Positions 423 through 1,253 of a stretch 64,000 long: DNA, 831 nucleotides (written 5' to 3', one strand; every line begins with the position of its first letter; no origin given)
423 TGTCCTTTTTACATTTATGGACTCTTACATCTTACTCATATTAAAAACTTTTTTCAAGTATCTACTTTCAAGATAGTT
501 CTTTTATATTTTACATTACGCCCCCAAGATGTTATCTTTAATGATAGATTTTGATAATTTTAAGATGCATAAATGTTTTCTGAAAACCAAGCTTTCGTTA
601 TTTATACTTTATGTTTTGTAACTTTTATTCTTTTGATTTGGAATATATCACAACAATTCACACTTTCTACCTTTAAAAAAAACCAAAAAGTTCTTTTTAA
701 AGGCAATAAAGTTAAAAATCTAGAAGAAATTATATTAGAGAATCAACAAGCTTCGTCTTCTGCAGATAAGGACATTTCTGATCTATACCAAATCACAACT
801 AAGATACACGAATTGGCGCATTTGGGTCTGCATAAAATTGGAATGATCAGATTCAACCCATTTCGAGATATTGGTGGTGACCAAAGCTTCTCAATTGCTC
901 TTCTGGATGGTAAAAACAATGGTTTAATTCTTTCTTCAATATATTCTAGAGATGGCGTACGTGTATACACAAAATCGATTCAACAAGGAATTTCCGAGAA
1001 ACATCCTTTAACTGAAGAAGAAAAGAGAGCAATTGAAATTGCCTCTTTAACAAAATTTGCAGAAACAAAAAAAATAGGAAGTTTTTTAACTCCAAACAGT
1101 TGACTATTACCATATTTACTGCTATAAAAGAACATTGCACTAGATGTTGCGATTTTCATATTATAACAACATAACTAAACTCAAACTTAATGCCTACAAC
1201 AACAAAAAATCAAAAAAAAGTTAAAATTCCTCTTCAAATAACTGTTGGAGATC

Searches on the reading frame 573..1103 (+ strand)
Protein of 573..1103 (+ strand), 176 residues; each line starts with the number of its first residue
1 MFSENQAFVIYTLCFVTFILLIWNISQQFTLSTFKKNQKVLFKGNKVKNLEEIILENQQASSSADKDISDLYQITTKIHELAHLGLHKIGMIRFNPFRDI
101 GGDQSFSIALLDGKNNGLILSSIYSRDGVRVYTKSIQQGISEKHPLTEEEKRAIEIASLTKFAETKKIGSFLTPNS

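Call 27: search_protein_families(library=pfam, max_evalue=0.01, proteins=[window:573-1103:+])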
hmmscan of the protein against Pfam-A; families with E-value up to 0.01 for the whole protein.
window:573-1103:+ (176 aa): 1 family
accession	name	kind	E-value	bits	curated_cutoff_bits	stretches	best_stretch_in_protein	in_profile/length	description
PF14584.11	DUF4446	-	1.8e-38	132.3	27.4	1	9-157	2-149/150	Protein of unknown function (DUF4446)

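Call 29: find_encoding_contigs(protein=window:573-1103:+, flank=10000, max_places=6)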
Protein window:573-1103:+ (176 aa): 6 contigs read that carry it; 2 places shown.
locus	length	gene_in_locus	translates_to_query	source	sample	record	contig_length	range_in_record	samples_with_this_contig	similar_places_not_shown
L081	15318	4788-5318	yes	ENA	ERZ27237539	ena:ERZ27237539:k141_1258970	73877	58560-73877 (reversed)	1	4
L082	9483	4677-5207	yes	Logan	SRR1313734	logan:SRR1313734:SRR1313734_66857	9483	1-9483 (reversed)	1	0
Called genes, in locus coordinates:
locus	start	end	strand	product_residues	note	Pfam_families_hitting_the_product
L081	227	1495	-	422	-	PF01476:LysM, PF23473:LysM3_LYK4_5 (weak), PF01476:LysM (weak), PF05257:CHAP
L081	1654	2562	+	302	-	PF02899:Phage_int_SAM_1, PF13495:Phage_int_SAM_4 (weak), PF00589:Phage_integrase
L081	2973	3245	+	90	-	PF11339:DUF3141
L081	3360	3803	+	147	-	PF11339:DUF3141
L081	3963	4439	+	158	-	PF11339:DUF3141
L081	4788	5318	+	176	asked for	PF14584:DUF4446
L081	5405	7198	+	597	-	PF04760:IF2_N, PF00009:GTP_EFTU, PF00071:Ras (faint), PF01926:MMR_HSR1, PF08477:Roc (weak), PF09439:SRPRB (weak), PF22042:EF-G_D2, PF11987:IF-2, +1 more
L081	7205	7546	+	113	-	PF02033:RBFA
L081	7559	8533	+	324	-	PF01368:DHH, PF02272:DHHA1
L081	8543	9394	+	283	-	PF01261:AP_endonuc_2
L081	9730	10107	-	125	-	PF02578:Cu-oxidase_4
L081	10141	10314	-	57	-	-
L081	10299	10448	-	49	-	-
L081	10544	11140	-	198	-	PF06725:3D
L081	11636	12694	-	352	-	PF00188:CAP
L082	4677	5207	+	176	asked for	PF14584:DUF4446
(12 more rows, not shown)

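Call 33: find_homologous_proteins(query=window:573-1103:+, max_evalue=0.00001)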
Query window:573-1103:+ (176 aa): 652 proteins with E <= 0.00001 among 730 candidates; the best 120 are listed.
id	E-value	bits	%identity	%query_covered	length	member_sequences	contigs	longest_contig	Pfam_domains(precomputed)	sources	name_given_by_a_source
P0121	2.2e-108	377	100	100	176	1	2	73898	PF14584.12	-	-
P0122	2.4e-86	306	86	91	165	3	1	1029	PF14584.12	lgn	-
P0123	1.6e-79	283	78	91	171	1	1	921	PF14584.12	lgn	-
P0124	1.4e-78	280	77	95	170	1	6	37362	PF14584.12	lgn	-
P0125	2.6e-78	280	77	95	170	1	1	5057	PF14584.12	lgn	-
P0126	6.0e-77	275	74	95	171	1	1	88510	PF14584.12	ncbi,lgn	-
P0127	2.2e-73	264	73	96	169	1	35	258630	PF14584.12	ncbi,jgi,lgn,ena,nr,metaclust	ncbi:DUF4446 family protein [bacterium]|jgi:hypothetical protein|nr:DUF4446 family protein [bacteriu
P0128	5.8e-73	262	70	95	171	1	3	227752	PF14584.12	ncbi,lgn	-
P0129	7.4e-73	262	73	95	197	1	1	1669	PF14584.12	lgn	-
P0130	1.3e-72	261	74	95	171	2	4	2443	PF14584.12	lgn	-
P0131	4.4e-68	246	72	91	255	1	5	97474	PF14584.12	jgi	jgi:hypothetical protein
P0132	1.3e-67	245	70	91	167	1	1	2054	PF14584.12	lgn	-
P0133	1.8e-66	241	68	95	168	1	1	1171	PF14584.12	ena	-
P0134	5.6e-57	210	58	94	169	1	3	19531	PF14584.12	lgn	-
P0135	8.3e-57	210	59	91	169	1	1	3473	PF14584.12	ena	-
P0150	6.6e-53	197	59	88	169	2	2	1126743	PF14584.12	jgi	jgi:Protein of unknown function (DUF4446)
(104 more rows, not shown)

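Call 34: find_encoding_contigs(protein=P0150, flank=10000, max_places=1)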
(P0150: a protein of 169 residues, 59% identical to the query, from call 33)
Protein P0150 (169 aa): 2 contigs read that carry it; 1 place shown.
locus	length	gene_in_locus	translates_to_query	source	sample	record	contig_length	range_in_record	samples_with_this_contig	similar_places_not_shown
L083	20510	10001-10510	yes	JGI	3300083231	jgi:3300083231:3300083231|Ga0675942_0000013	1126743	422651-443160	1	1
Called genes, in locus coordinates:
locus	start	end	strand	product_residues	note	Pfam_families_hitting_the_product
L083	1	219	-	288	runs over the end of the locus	PF13529:Peptidase_C39_2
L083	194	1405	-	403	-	PF00535:Glycos_transf_2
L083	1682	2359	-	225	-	PF00535:Glycos_transf_2, PF10111:Glyco_tranf_2_2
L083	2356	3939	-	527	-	-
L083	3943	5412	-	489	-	PF01464:SLT, PF01476:LysM, PF23473:LysM3_LYK4_5 (faint), PF01476:LysM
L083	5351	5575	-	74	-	-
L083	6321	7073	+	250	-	PF01978:TrmB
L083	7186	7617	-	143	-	-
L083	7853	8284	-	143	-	-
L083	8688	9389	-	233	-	PF13384:HTH_23 (weak)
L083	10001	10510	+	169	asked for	PF14584:DUF4446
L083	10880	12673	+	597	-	PF04760:IF2_N, PF00009:GTP_EFTU, PF00071:Ras (weak), PF01926:MMR_HSR1, PF10662:PduV-EutP (weak), PF22042:EF-G_D2, PF03144:GTP_EFTU_D2 (faint), PF11987:IF-2, +1 more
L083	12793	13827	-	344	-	PF00078:RVT_1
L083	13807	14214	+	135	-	PF22296:bAvd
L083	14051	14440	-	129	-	-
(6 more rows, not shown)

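Call 35: find_encoding_contigs(protein=P0127, flank=10000, max_places=1)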
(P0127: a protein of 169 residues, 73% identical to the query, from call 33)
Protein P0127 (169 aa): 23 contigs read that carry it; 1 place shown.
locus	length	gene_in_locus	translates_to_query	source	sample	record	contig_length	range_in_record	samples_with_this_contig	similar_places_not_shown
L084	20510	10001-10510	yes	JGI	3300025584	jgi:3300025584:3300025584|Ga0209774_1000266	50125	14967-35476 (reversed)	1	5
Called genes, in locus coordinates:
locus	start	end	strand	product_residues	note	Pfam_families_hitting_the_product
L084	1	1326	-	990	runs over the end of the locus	PF00133:tRNA-synt_1, PF09334:tRNA-synt_1g (weak), PF08264:Anticodon_1, PF19302:DUF5915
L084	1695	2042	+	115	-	PF01258:zf-dskA_traR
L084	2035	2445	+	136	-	PF01252:Peptidase_A8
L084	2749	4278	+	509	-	PF05362:Lon_C (weak), PF13541:ChlI, PF00158:Sigma54_activat (faint), PF01078:Mg_chelatase, PF05496:RuvB_N (faint), PF07728:AAA_5, PF00493:MCM (weak), PF13335:Mg_chelatase_C, +1 more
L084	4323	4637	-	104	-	-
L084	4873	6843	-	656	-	-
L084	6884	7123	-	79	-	-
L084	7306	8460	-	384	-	PF01476:LysM, PF23473:LysM3_LYK4_5 (weak), PF01476:LysM, PF05257:CHAP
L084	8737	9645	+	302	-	PF02899:Phage_int_SAM_1, PF13495:Phage_int_SAM_4 (faint), PF00589:Phage_integrase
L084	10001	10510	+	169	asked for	PF14584:DUF4446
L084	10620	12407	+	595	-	PF04760:IF2_N, PF00009:GTP_EFTU, PF00071:Ras (weak), PF01926:MMR_HSR1, PF08477:Roc (weak), PF09439:SRPRB (weak), PF22042:EF-G_D2, PF11987:IF-2, +3 more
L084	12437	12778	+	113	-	PF02033:RBFA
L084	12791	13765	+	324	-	PF01368:DHH, PF02272:DHHA1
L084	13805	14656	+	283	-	PF01261:AP_endonuc_2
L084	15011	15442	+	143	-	-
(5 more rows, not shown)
